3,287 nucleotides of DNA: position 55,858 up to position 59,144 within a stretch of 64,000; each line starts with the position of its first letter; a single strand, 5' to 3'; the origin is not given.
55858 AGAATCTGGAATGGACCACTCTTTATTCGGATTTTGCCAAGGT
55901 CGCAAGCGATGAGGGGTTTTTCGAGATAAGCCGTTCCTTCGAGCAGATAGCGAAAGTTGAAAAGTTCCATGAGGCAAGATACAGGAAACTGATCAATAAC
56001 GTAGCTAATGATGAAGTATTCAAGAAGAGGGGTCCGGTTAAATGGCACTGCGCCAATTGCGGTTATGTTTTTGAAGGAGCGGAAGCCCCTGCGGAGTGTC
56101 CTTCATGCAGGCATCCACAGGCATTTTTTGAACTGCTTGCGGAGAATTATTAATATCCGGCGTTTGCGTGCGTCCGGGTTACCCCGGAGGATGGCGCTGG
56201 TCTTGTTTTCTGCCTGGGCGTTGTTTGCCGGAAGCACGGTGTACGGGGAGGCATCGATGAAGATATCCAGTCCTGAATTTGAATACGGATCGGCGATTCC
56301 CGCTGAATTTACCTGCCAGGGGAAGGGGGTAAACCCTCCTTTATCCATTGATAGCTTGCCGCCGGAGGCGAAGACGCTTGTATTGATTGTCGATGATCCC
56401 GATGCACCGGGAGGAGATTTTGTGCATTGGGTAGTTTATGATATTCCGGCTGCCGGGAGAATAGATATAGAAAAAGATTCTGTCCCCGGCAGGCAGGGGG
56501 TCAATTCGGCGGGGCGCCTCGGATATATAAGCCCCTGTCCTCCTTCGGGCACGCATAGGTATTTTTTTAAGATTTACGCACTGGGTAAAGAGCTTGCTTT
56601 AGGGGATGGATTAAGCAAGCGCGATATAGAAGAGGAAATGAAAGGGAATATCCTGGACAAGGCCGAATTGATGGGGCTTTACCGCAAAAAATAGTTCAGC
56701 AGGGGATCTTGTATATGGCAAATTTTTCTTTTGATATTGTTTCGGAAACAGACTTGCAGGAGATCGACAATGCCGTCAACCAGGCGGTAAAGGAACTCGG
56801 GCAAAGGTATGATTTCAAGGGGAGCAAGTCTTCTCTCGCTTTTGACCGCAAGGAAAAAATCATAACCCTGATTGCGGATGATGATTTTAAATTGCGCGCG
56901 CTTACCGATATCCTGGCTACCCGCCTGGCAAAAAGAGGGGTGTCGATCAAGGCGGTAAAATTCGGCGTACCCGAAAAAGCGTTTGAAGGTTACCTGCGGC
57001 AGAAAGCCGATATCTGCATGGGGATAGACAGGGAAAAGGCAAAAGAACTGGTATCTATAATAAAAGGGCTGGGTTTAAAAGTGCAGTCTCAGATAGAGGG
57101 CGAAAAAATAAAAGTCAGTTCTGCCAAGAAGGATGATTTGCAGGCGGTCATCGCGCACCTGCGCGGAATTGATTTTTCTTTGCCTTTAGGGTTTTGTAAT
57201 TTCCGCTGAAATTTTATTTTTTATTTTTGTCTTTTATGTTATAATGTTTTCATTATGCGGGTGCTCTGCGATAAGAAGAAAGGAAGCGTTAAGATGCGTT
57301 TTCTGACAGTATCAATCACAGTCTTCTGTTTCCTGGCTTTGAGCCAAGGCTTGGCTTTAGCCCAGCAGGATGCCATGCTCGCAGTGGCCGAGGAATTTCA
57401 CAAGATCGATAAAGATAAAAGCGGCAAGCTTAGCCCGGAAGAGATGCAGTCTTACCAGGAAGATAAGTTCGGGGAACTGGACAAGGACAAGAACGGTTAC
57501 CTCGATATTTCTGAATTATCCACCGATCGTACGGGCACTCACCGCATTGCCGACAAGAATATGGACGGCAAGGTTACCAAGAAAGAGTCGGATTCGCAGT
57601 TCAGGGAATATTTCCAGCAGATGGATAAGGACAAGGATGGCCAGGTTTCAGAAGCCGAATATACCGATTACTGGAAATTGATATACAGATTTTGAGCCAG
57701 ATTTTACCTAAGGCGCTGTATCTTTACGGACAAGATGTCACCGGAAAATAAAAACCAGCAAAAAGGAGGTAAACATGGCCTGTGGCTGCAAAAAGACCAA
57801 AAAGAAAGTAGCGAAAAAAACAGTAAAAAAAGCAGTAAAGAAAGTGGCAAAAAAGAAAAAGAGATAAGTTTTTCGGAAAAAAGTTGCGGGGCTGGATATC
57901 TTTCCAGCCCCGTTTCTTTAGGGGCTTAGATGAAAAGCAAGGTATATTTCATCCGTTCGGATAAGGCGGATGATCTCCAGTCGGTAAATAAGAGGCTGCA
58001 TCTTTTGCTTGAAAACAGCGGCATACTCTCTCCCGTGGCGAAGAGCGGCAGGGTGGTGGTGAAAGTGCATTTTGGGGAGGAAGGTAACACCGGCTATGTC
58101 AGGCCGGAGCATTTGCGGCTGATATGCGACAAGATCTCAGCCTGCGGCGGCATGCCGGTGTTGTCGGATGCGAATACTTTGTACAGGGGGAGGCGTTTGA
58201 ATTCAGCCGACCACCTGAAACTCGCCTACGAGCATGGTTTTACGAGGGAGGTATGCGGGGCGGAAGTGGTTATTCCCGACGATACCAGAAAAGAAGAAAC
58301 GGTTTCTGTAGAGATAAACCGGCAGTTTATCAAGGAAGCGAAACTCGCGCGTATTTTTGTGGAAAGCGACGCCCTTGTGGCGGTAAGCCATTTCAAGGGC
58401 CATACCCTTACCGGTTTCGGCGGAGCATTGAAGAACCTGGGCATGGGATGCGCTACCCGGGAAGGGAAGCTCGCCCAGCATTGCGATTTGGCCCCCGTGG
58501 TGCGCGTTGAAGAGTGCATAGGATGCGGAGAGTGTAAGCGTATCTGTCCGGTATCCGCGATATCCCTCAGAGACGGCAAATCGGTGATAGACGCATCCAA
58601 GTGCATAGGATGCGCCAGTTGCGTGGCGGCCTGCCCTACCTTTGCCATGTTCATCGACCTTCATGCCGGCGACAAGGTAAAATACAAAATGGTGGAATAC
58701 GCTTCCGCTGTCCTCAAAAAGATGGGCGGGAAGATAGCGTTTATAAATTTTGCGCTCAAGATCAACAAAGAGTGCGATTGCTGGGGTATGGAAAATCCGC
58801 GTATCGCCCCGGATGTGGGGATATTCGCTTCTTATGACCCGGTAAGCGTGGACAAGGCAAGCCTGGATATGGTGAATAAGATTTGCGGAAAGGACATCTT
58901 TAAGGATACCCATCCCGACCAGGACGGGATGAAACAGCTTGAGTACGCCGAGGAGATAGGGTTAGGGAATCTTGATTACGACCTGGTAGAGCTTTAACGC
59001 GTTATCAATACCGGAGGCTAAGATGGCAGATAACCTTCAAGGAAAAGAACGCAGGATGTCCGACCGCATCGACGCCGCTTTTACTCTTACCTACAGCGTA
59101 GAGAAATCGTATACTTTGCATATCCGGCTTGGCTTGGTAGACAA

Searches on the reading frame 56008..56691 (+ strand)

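Call 56: search_protein_families(library=pfam, proteins=[window:56008-56691:+], max_evalue=0.00001)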
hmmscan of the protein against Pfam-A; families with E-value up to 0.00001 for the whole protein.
window:56008-56691:+ (228 aa): 1 family
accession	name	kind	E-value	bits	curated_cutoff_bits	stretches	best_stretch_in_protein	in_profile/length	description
PF01161.25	PBP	-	1.2e-35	123.2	24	1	97-225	2-135/135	Phosphatidylethanolamine-binding protein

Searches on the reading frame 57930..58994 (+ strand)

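Call 47: search_protein_families(library=pfam, proteins=[window:57930-58994:+], max_evalue=0.00001)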
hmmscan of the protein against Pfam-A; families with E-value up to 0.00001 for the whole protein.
window:57930-58994:+ (355 aa): 11 families
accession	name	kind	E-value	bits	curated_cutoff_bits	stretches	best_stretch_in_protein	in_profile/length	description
PF04015.17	DUF362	-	2.4e-41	142.5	24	1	42-313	1-200/200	Domain of unknown function (DUF362)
PF00037.32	Fer4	-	1.8e-13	50.1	21.1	2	219-239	2-22/24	4Fe-4S binding domain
PF12838.12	Fer4_7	-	6.1e-11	43.1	27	1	196-238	2-51/52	4Fe-4S dicluster domain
PF14697.11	Fer4_21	-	2.5e-10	40.8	35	1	191-237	3-53/59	4Fe-4S dicluster domain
PF13237.11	Fer4_10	-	5.9e-10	39.4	25.5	1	191-236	4-53/53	4Fe-4S dicluster domain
PF12837.12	Fer4_6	-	9.5e-10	38.4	25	0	219-237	3-21/24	4Fe-4S binding domain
PF12797.12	Fer4_2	-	3.7e-09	36.4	24.5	1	219-237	4-22/22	4Fe-4S binding domain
PF13187.11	Fer4_9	-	5.9e-08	33.1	27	1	195-238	1-50/52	4Fe-4S dicluster domain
PF13183.11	Fer4_8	-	1.8e-07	32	27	0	222-244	2-24/68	4Fe-4S dicluster domain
PF12800.12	Fer4_4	-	1.8e-07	31.3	24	0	223-237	2-16/17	4Fe-4S binding domain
PF13484.11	Fer4_16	-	2.4e-07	31.8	30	0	195-226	1-30/66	4Fe-4S double cluster binding domain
